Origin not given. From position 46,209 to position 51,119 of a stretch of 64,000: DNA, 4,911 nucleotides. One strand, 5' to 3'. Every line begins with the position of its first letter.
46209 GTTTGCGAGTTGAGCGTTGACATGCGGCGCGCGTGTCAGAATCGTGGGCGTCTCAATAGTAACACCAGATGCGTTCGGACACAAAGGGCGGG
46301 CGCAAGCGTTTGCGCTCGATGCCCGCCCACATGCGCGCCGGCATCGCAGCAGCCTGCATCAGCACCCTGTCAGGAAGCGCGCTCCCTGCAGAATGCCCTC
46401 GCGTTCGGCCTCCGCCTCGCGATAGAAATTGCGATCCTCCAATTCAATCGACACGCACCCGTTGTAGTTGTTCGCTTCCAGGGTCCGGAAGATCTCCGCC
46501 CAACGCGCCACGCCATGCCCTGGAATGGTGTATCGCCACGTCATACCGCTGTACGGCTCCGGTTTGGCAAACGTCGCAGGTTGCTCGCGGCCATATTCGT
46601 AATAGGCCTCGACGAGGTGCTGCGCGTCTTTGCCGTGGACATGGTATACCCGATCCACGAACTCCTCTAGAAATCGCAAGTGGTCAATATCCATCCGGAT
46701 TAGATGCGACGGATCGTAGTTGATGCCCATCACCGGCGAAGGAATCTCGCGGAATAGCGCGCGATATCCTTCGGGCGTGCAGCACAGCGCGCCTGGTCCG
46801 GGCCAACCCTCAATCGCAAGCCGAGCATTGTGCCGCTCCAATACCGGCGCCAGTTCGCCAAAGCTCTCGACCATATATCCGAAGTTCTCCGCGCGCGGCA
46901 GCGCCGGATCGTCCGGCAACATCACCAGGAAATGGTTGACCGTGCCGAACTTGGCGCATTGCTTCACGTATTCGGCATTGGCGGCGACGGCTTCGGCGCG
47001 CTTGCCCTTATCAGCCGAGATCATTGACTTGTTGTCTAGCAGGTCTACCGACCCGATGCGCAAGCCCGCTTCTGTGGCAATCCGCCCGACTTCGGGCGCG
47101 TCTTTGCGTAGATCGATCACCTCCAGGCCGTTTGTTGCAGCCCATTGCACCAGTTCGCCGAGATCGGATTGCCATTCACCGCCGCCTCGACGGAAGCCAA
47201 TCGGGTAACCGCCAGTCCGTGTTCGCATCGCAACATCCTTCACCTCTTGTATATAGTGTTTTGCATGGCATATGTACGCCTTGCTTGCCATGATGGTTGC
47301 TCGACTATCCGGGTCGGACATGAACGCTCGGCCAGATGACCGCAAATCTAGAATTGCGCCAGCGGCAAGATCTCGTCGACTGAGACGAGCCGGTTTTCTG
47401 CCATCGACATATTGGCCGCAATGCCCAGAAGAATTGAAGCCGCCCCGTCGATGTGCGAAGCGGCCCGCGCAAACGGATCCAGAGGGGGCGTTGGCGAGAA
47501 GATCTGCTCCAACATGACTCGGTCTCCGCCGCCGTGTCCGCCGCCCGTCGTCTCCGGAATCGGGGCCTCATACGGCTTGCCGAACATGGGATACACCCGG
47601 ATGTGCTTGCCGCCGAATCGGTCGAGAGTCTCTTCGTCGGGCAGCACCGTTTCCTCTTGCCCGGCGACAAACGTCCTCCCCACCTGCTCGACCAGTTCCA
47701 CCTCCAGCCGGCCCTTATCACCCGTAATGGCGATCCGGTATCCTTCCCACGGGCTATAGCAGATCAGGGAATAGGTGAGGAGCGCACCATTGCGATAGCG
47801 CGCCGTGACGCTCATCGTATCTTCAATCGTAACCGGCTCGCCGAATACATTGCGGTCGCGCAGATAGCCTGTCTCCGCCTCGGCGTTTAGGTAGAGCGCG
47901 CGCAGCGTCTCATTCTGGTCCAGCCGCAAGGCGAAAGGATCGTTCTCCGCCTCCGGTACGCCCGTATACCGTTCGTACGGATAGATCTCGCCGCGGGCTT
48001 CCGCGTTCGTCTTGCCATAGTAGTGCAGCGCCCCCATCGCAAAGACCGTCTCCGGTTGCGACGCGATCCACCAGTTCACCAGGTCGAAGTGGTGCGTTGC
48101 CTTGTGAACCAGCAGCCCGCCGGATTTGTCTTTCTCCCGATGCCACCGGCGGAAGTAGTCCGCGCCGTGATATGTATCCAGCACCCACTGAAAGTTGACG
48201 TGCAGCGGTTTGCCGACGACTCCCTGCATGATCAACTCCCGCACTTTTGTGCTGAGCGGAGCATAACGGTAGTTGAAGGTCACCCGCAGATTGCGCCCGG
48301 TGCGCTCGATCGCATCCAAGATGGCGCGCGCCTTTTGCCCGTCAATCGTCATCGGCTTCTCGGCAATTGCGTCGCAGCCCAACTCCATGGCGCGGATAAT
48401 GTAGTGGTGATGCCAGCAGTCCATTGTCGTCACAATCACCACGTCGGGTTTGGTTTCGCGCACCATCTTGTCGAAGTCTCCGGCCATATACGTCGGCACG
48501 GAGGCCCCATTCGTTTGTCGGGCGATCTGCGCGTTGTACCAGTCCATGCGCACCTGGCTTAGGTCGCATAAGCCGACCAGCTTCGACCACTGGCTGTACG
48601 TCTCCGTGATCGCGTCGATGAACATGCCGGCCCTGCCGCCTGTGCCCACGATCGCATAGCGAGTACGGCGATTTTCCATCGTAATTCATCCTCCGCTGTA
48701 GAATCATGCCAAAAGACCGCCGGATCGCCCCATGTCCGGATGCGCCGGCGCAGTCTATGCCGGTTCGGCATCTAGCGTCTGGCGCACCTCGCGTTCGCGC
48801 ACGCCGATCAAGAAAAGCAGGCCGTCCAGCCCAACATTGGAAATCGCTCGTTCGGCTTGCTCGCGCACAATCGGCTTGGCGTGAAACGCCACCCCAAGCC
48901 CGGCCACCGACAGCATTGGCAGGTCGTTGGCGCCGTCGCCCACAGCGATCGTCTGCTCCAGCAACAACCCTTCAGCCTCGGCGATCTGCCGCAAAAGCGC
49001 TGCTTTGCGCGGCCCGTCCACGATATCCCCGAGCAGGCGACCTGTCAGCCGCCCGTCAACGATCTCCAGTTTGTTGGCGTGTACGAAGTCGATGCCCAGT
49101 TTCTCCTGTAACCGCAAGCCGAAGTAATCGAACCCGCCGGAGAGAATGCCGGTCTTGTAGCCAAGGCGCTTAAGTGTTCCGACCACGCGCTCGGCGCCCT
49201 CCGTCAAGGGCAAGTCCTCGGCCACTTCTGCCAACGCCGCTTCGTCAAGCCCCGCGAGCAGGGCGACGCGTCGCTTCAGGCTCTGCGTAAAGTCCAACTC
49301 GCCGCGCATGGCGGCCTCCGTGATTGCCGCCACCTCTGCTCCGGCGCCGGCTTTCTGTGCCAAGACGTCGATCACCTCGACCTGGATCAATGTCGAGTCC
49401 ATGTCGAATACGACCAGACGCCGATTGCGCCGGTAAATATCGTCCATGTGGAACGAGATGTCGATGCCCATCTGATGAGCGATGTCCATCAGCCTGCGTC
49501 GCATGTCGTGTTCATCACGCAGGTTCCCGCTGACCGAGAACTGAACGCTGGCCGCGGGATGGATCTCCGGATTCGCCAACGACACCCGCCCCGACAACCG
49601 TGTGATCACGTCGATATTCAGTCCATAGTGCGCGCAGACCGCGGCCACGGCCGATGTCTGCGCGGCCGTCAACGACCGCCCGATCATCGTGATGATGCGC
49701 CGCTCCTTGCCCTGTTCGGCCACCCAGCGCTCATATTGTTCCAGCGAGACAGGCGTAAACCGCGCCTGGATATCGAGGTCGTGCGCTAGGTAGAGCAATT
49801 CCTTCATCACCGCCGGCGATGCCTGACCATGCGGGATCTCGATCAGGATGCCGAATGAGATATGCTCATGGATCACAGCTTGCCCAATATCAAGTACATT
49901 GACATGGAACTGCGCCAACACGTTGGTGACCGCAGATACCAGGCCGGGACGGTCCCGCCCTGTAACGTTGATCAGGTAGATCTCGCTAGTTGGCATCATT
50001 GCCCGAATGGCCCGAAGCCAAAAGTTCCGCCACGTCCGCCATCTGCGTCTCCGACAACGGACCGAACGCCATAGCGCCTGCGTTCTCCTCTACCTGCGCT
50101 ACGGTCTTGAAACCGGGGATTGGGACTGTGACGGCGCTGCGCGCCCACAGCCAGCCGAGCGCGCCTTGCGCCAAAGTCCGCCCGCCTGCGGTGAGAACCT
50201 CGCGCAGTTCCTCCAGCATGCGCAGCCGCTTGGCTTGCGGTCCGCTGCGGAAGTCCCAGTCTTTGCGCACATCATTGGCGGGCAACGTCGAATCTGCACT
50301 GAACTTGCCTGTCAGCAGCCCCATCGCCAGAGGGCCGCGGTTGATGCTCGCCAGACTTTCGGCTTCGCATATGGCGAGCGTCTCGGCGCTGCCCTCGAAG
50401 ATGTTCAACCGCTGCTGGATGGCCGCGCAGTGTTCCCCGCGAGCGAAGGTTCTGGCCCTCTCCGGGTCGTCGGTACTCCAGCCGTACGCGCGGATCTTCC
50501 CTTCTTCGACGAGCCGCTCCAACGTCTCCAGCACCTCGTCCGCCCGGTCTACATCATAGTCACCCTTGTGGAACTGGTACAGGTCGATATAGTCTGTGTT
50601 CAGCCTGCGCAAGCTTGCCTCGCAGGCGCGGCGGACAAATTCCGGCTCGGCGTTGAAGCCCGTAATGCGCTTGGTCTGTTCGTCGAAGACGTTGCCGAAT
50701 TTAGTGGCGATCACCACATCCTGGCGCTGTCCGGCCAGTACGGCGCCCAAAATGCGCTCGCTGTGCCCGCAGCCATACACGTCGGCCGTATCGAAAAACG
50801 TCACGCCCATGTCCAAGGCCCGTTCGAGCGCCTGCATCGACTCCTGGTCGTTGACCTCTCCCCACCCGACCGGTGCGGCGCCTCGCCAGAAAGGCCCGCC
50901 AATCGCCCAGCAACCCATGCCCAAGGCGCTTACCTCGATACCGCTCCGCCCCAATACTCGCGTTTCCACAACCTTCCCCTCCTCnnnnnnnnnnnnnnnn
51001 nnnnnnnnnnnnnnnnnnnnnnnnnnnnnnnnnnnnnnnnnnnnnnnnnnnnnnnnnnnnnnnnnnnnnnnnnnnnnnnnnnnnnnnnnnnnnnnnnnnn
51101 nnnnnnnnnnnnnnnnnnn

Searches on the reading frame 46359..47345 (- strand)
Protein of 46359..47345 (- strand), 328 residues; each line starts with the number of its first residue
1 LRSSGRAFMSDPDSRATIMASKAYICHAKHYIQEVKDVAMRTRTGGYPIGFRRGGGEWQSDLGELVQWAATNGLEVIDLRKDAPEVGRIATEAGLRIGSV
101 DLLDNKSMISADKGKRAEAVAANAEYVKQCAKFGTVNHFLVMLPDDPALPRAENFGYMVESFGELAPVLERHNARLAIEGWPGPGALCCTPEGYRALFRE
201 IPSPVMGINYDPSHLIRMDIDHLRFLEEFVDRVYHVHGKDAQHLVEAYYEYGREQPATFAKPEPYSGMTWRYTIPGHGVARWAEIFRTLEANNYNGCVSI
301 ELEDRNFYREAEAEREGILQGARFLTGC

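Call 23: search_protein_families(library=pfam, proteins=[window:46359-47345:-], max_evalue=0.001)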
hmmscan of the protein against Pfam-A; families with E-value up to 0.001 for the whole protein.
window:46359-47345:- (328 aa): 1 family
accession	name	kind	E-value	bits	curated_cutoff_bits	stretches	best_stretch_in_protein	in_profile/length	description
PF01261.30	AP_endonuc_2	-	5.7e-31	108.5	31.1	1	77-325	23-246/249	Xylose isomerase-like TIM barrel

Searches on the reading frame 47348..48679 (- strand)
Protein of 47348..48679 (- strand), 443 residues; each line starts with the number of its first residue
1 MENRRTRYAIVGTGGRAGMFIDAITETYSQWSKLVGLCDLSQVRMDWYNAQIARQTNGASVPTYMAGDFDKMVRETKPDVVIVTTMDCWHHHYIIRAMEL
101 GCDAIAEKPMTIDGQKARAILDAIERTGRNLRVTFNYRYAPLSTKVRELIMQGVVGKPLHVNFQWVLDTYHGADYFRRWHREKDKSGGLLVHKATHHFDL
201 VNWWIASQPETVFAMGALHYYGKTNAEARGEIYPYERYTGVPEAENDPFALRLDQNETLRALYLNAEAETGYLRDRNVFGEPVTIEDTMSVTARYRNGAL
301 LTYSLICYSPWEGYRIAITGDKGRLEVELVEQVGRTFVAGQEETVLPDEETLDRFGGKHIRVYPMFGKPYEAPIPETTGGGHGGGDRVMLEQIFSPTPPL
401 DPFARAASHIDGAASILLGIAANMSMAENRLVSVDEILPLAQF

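Call 23: search_protein_families(library=pfam, proteins=[window:47348-48679:-], max_evalue=0.001)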
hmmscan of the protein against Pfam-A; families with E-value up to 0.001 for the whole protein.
window:47348-48679:- (443 aa): 3 families
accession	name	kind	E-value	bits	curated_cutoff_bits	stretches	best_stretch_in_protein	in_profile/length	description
PF02894.22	GFO_IDH_MocA_C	-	1.8e-24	87.2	22.9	1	147-433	1-217/218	Oxidoreductase family, C-terminal alpha/beta domain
PF22725.1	GFO_IDH_MocA_C3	-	1.1e-17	64.6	27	2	145-221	3-77/124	GFO/IDH/MocA C-terminal domain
PF01408.29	GFO_IDH_MocA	-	1.4e-15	58.5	24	1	7-134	2-119/120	Oxidoreductase family, NAD-binding Rossmann fold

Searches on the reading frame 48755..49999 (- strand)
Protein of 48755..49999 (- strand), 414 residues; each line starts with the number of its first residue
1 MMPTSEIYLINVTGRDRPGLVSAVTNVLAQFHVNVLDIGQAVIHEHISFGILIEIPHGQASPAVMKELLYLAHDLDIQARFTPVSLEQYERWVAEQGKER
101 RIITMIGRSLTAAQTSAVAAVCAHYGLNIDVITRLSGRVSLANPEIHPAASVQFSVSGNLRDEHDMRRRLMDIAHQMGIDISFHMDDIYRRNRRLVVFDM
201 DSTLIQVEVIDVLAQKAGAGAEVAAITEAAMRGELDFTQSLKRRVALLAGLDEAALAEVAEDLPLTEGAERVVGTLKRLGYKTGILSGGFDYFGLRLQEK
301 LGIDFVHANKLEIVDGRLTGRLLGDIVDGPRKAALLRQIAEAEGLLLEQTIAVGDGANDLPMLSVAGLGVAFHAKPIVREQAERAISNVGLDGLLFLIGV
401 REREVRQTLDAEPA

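Call 23: search_protein_families(library=pfam, proteins=[window:48755-49999:-], max_evalue=0.001)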
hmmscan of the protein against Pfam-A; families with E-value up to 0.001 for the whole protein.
window:48755-49999:- (414 aa): 7 families
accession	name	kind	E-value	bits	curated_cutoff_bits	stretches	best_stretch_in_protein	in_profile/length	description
PF13740.12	ACT_6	-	4.5e-25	87.8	23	1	6-82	1-76/76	ACT domain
PF12710.13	HAD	-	3.7e-22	80.1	27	1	196-363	1-188/189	haloacid dehalogenase-like hydrolase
PF00702.32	Hydrolase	-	3.7e-21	76.8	26.4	1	194-367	2-191/191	haloacid dehalogenase-like hydrolase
PF01842.31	ACT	-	7.7e-11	42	27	1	8-68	1-61/66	ACT domain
PF08282.18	Hydrolase_3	-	4.3e-10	40.2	20.9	1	331-392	187-249/255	haloacid dehalogenase-like hydrolase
PF21086.3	ACT_PSP_2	-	1.6e-09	38.1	24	1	103-183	5-76/77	ACT domain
PF06888.18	Put_Phosphatase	-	0.00087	19.2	27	0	195-287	2-96/234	Putative Phosphatase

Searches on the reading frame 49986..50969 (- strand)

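Call 23: search_protein_families(library=pfam, proteins=[window:49986-50969:-], max_evalue=0.001)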
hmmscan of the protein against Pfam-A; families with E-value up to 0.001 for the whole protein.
window:49986-50969:- (327 aa): 1 family
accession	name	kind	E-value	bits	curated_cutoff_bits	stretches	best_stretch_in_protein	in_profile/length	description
PF00248.27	Aldo_ket_red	-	7.2e-62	209.5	24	1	16-317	2-290/291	Aldo/keto reductase family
